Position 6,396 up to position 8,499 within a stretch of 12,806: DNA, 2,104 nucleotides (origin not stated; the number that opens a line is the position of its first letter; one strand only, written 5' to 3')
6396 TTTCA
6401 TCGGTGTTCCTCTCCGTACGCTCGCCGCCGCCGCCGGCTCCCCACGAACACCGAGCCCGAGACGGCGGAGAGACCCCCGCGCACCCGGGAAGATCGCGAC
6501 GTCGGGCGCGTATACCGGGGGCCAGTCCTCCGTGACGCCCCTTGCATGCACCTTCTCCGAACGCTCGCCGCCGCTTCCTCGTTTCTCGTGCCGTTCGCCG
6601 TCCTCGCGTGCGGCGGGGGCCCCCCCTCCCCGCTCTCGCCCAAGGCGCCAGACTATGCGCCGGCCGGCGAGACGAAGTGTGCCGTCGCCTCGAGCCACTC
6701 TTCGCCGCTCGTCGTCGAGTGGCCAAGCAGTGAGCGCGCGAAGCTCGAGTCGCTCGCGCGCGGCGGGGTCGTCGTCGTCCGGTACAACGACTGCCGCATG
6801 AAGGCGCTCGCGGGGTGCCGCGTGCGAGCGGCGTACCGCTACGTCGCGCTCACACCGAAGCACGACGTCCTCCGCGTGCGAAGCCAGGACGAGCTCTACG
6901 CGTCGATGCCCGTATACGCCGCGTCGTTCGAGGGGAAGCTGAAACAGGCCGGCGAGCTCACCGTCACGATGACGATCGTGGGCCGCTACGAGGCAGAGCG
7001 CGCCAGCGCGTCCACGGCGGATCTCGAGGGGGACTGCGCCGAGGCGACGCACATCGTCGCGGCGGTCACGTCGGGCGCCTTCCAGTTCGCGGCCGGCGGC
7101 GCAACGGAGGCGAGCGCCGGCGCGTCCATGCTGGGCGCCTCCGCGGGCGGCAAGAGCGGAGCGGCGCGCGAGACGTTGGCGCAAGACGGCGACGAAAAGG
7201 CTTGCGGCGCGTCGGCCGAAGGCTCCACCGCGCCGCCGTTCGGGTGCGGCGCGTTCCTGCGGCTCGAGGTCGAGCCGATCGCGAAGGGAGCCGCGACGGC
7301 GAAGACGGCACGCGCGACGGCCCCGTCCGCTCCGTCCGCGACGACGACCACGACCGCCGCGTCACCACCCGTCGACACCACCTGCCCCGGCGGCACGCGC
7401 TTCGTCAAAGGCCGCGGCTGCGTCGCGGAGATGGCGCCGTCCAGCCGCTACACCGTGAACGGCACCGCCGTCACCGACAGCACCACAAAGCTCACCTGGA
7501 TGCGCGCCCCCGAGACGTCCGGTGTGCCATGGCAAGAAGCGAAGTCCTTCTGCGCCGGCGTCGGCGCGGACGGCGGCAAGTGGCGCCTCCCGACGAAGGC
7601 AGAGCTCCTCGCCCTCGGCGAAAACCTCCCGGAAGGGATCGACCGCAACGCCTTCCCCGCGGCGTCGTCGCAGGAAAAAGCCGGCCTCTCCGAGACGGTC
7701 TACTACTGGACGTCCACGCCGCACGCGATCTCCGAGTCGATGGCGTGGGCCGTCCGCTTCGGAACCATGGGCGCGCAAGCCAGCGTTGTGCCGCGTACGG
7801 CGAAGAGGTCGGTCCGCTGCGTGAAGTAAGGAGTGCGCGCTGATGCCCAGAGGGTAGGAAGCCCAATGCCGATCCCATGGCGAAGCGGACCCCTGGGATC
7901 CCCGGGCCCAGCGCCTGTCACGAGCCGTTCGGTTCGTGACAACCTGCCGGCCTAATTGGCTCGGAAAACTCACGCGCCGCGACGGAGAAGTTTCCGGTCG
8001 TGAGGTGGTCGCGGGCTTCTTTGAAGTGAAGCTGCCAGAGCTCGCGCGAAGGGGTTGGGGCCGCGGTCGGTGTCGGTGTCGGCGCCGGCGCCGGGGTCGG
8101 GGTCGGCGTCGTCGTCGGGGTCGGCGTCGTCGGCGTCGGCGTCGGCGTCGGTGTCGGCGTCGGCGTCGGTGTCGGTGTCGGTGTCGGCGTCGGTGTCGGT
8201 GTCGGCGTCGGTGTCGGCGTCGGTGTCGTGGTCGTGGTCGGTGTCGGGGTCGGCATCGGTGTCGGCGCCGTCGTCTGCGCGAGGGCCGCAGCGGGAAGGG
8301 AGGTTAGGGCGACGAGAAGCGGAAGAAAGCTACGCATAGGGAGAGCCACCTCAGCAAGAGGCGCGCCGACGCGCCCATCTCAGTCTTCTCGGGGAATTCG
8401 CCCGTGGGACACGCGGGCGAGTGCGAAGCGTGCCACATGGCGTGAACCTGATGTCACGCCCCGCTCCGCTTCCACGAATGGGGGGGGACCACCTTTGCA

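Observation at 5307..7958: Two nearly identical 109-bp direct repeats bracket a 2.4-kb two-lipoprotein segment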

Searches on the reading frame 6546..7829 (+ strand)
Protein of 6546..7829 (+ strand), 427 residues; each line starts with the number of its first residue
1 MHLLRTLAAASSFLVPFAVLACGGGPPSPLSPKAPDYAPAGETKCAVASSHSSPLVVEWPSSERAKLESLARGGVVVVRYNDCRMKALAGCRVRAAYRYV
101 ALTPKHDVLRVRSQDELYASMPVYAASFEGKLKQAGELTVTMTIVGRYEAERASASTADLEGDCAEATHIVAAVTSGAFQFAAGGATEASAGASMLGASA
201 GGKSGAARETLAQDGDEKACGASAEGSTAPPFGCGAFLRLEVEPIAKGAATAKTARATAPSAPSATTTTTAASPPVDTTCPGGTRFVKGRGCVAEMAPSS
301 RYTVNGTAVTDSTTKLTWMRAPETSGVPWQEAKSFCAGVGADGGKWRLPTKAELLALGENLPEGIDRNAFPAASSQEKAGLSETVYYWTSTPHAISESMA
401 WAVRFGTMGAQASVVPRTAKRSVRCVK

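Call 9: find_encoding_contigs(protein=window:6546-7829:+, flank=10000, max_places=10)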
Protein window:6546-7829:+ (427 aa): 1 contig read that carries it; 1 place shown.
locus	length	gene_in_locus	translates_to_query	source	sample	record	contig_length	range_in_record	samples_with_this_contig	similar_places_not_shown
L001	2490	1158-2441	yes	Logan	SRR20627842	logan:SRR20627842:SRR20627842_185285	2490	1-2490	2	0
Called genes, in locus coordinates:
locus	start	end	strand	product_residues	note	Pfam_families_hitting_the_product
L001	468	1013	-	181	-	-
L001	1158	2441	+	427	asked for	PF26707:DUF8237 (faint), PF07603:Lcl_C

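Call 11: search_protein_families(library=pfam, proteins=[window:6546-7826:+], max_evalue=0.01)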
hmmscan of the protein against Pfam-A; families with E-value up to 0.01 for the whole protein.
window:6546-7826:+ (427 aa): 1 family
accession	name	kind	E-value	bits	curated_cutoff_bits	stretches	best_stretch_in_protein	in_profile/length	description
PF07603.17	Lcl_C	-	1.3e-20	74.2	34.9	1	308-427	2-117/117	Lcl C-terminal domain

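Call 80: find_homologous_proteins(query=window:6546-7826:+, max_evalue=1e-30)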
Query window:6546-7826:+ (427 aa): 58 proteins with E <= 1e-30 among 8000 candidates.
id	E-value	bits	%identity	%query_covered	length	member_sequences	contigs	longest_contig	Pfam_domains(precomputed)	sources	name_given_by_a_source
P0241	3.6e-274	927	100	100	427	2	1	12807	PF26707.1,PF07603.18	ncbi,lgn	-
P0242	8.5e-212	722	78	100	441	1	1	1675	PF26707.1,PF07603.18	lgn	-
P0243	2.8e-176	605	67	96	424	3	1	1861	PF07603.18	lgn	-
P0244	4.7e-174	597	67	98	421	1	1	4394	PF07603.18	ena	-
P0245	5.0e-174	597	67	96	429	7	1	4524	PF07603.18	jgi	-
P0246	2.7e-157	542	73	80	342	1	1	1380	PF07603.18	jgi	jgi:hypothetical protein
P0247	8.7e-146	504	57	96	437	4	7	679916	PF07603.18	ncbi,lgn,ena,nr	ncbi:MAG: DUF1566 domain-containing protein [Myxococcales bacterium]|nr:DUF1566 domain-containing pr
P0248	6.8e-145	501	59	93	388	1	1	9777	PF07603.18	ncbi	-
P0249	6.6e-138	478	56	96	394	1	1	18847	PF07603.18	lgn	-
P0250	2.1e-135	470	56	96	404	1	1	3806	PF07603.18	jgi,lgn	jgi:hypothetical protein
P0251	2.3e-135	470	54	97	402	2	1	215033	PF26707.1,PF07603.18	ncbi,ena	-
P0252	1.8e-133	464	55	97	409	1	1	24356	PF07603.18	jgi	jgi:Protein of unknown function (DUF1566)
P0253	4.1e-132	459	53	95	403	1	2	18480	PF07603.18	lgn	-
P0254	8.8e-124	432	50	100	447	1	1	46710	PF07603.18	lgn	-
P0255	4.1e-77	278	51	68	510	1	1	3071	PF03781.23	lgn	-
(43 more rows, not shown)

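Call 81: find_encoding_contigs(protein=P0247, flank=8000, max_places=3)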
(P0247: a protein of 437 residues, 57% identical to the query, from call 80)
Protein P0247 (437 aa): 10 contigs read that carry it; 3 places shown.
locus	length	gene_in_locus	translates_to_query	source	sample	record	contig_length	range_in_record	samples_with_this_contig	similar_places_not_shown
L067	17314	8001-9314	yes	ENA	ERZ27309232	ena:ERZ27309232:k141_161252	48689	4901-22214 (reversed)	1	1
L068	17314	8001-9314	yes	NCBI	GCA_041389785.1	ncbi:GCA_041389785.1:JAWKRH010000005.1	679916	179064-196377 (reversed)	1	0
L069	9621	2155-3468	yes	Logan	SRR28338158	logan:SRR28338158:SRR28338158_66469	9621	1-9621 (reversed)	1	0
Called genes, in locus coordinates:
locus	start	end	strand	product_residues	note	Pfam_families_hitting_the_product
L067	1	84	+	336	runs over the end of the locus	PF19714:DUF6209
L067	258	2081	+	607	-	PF03781:FGE-sulfatase (weak)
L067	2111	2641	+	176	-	-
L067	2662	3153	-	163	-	PF06983:3-dmu-9_3-mt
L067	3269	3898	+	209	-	PF00440:TetR_N, PF17918:TetR_C_15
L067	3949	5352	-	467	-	PF00067:p450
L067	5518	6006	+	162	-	-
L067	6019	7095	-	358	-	-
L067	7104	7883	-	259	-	PF06325:PrmA (weak), PF13649:Methyltransf_25 (weak), PF13847:Methyltransf_31 (faint)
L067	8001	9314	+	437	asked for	PF07603:Lcl_C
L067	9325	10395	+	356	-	-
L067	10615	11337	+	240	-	-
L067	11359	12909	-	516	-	PF00221:Lyase_aromatic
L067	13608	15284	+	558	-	-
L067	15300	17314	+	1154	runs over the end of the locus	-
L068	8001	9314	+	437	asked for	PF07603:Lcl_C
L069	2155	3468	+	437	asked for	PF07603:Lcl_C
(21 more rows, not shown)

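Call 82: find_encoding_contigs(protein=P0245, flank=5000, max_places=3)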
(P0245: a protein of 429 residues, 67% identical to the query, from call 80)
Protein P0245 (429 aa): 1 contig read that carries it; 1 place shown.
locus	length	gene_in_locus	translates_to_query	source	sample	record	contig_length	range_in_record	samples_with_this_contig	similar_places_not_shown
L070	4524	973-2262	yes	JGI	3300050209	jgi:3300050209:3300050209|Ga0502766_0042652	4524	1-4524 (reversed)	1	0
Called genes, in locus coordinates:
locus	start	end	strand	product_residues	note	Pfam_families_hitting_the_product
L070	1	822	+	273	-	?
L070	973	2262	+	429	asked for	PF07603:Lcl_C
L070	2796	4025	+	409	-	-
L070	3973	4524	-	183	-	?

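Call 84: find_encoding_contigs(protein=P0241, flank=10000, max_places=4)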
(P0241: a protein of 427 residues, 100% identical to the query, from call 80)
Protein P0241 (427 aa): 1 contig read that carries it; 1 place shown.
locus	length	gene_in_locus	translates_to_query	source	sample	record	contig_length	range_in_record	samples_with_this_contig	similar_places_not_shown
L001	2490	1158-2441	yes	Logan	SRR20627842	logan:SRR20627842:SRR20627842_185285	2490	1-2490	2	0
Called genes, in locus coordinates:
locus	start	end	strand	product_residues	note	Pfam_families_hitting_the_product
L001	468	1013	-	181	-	-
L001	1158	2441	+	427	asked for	PF26707:DUF8237 (faint), PF07603:Lcl_C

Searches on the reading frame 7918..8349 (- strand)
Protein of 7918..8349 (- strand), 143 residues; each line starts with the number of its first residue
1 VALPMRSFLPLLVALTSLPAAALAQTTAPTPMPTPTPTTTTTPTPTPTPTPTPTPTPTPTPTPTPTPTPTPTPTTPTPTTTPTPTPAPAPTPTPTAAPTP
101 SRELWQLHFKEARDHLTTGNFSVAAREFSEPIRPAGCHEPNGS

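Call 11: search_protein_families(library=pfam, proteins=[window:7921-8349:-], max_evalue=0.01)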
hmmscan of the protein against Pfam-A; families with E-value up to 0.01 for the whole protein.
seq(143 aa): 0 families

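Call 57: find_encoding_contigs(protein=window:7918-8349:-, flank=10000, max_places=10)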
Protein window:7918-8349:- (143 aa): no gene with exactly this product is on record in the collection.
